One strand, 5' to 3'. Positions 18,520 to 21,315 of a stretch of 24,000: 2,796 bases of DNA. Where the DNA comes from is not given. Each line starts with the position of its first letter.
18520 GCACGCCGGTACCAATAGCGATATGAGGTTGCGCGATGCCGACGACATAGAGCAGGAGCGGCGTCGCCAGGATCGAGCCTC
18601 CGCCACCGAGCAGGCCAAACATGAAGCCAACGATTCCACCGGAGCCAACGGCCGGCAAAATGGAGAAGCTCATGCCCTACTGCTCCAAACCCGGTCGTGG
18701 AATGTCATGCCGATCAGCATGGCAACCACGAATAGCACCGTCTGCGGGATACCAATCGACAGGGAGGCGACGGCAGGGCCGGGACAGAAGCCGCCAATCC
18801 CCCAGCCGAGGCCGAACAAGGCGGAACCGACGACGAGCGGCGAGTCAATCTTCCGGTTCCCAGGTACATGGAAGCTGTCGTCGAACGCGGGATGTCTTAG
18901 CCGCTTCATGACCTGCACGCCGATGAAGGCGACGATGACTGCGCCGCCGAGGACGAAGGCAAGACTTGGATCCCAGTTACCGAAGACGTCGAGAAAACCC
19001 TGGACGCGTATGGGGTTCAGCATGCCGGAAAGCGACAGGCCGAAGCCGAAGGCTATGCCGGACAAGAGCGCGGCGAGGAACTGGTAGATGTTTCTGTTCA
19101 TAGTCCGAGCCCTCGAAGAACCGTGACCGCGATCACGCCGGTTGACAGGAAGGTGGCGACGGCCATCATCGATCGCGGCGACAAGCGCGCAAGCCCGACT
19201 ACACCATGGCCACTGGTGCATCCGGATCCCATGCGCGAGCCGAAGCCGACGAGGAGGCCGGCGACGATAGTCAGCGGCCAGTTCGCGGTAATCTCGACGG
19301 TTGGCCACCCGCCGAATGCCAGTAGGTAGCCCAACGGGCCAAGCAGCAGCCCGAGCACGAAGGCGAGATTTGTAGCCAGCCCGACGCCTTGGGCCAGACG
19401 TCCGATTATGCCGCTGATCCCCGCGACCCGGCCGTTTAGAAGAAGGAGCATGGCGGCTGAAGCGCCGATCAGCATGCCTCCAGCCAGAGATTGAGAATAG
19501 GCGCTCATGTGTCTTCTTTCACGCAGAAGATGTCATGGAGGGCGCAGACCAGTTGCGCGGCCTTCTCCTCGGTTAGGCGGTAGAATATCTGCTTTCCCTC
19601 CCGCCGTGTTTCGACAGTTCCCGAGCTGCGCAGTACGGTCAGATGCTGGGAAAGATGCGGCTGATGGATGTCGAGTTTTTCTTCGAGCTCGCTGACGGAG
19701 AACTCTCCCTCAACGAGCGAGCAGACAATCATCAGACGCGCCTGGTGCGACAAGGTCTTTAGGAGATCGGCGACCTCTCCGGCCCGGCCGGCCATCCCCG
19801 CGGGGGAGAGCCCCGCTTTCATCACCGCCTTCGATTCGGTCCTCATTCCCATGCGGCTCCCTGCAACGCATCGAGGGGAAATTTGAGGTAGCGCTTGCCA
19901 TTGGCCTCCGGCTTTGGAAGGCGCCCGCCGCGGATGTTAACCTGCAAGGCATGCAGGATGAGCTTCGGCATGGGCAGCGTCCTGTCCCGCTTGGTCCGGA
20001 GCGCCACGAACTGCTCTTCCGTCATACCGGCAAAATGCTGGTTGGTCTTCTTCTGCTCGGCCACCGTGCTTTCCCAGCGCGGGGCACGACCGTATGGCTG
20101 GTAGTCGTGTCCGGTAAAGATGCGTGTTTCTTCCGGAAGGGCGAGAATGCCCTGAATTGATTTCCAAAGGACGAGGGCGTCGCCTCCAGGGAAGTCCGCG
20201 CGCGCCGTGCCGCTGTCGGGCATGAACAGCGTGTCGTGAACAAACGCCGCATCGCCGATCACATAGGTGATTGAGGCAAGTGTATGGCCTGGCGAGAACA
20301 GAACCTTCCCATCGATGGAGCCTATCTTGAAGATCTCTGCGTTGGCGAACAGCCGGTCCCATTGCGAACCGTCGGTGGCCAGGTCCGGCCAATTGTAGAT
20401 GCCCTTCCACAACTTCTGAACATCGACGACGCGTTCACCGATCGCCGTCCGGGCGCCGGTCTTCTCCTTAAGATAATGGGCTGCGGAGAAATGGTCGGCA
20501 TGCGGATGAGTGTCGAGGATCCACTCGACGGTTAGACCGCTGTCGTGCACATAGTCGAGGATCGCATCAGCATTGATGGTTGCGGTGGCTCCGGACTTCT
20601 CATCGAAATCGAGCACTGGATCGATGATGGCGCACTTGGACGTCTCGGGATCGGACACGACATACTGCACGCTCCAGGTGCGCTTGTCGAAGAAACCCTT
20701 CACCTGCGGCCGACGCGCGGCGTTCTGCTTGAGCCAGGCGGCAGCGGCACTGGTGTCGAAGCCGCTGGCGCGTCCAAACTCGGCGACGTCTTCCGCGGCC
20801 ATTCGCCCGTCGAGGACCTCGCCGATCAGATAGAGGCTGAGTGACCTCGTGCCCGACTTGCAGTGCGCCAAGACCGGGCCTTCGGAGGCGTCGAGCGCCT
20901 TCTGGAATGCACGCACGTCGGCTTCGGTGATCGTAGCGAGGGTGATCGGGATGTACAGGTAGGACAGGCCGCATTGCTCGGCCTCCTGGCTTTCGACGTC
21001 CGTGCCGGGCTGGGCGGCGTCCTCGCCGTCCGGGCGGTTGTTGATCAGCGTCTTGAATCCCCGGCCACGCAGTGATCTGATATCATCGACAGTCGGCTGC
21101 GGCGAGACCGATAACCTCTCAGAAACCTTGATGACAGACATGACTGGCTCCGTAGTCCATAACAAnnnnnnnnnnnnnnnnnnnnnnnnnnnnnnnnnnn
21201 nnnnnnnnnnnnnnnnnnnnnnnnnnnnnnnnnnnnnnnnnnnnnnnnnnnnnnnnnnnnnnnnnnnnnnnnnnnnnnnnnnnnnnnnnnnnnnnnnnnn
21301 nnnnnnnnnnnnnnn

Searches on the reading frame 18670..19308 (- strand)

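Call 38: search_protein_families(library=pfam, proteins=[window:18670-19308:-], max_evalue=0.001)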
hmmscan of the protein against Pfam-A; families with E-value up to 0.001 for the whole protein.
window:18670-19308:- (212 aa): 2 families
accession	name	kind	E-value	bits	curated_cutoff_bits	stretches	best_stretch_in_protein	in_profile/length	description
PF20398.3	DUF6691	-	2e-38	132.3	27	1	76-204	2-130/142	Family of unknown function (DUF6691)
PF04143.19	Sulf_transp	-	5e-05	23.4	27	1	109-204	14-103/310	Sulphur transport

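Call 50: search_protein_families(library=ncbifam, proteins=[window:18670-19308:-], max_evalue=0.001)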
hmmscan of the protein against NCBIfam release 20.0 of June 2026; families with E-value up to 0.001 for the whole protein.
window:18670-19308:- (212 aa): 0 families

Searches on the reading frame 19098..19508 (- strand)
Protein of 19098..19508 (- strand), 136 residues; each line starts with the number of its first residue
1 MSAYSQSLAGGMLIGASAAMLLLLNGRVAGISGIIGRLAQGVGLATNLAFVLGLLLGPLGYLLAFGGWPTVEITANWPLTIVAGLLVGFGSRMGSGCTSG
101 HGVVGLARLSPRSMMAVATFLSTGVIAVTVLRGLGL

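Call 47: search_protein_families(library=pfam, proteins=[window:19098-19508:-], max_evalue=0.01)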
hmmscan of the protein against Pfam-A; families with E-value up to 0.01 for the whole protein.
window:19098-19508:- (136 aa): 1 family
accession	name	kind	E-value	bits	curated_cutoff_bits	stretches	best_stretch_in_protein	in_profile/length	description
PF04143.19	Sulf_transp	-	1.4e-05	25.3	27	1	10-123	182-307/310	Sulphur transport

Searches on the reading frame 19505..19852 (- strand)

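Call 47: search_protein_families(library=pfam, proteins=[window:19505-19852:-], max_evalue=0.01)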
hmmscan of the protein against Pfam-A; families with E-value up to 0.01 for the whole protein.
window:19505-19852:- (115 aa): 7 families
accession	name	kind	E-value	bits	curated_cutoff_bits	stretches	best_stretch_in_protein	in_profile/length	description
PF01022.26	HTH_5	-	1.3e-10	41.4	22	1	37-81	2-46/47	Bacterial regulatory protein, arsR family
PF12840.13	HTH_20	-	5e-07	30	27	1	34-81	1-49/51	Helix-turn-helix domain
PF01638.23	HxlR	-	0.00035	20.8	20.8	1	39-96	7-68/91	HxlR-like helix-turn-helix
PF02082.26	Rrf2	-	0.0008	20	30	1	40-95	11-67/132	Iron-dependent Transcriptional regulator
PF12802.13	MarR_2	-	0.0018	18.9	27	1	37-86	7-56/61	MarR family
PF01978.25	TrmB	-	0.0037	17.5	25.6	1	47-92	19-63/68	Sugar-specific transcriptional regulator TrmB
PF24037.1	DUF7346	-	0.0081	16.7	28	1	26-98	59-132/139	Family of unknown function (DUF7346)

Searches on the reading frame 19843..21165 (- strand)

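Call 38: search_protein_families(library=pfam, proteins=[window:19843-21165:-], max_evalue=0.001)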
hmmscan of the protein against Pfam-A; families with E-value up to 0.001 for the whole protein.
window:19843-21165:- (440 aa): 2 families
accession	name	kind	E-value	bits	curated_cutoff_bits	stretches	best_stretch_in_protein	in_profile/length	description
PF04273.18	BLH_phosphatase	-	1.9e-26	93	26.1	1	14-117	5-108/110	Beta-lactamase hydrolase-like protein, phosphatase-like domain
PF00753.33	Lactamase_B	-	1.5e-12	48.3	22.7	1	169-353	10-196/196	Metallo-beta-lactamase superfamily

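Call 50: search_protein_families(library=ncbifam, proteins=[window:19843-21165:-], max_evalue=0.001)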
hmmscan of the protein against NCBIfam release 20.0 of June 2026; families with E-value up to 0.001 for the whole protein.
window:19843-21165:- (440 aa): 10 families
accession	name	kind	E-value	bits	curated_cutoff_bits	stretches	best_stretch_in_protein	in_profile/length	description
NF040641.1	bifunc_ST_SDO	equivalog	6.5e-234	776.4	625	1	13-434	2-423/423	bifunctional sulfur transferase/dioxygenase Blh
TIGR01244.1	TIGR01244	subfamily_domain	1.8e-31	109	85.85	1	12-140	3-130/135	TIGR01244 family sulfur transferase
TIGR03413.1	GSH_gloB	equivalog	4.6e-19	68.8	200.8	1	198-399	29-204/248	hydroxyacylglutathione hydrolase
NF041804.1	MBL_fold_SolJ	exception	1.4e-11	44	350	1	167-356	20-181/224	solanimycin biosynthesis MBL-fold hydrolase SolJ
NF012229.1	bla_class_B_core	domain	8.2e-10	39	100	1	198-302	37-137/139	metallo-beta-lactamase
NF007597.0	PRK10241.1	equivalog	1.6e-09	37.5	421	1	198-399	31-205/251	hydroxyacylglutathione hydrolase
NF033105.1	bla_subclass_B3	equivalog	2.8e-09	36.6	240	1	213-304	62-156/257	subclass B3 metallo-beta-lactamase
NF033106.1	blaL1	exception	1.1e-05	24.5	560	1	213-305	98-192/290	L1 family subclass B3 metallo-beta-lactamase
NF000438.2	blaPOM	exception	0.00023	20.4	610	1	213-305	96-190/286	POM family subclass B3 metallo-beta-lactamase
NF000287.1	SMB1_fam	exception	0.00057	19.3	400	1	212-302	82-176/280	SMB-1 family subclass B3 metallo-beta-lactamase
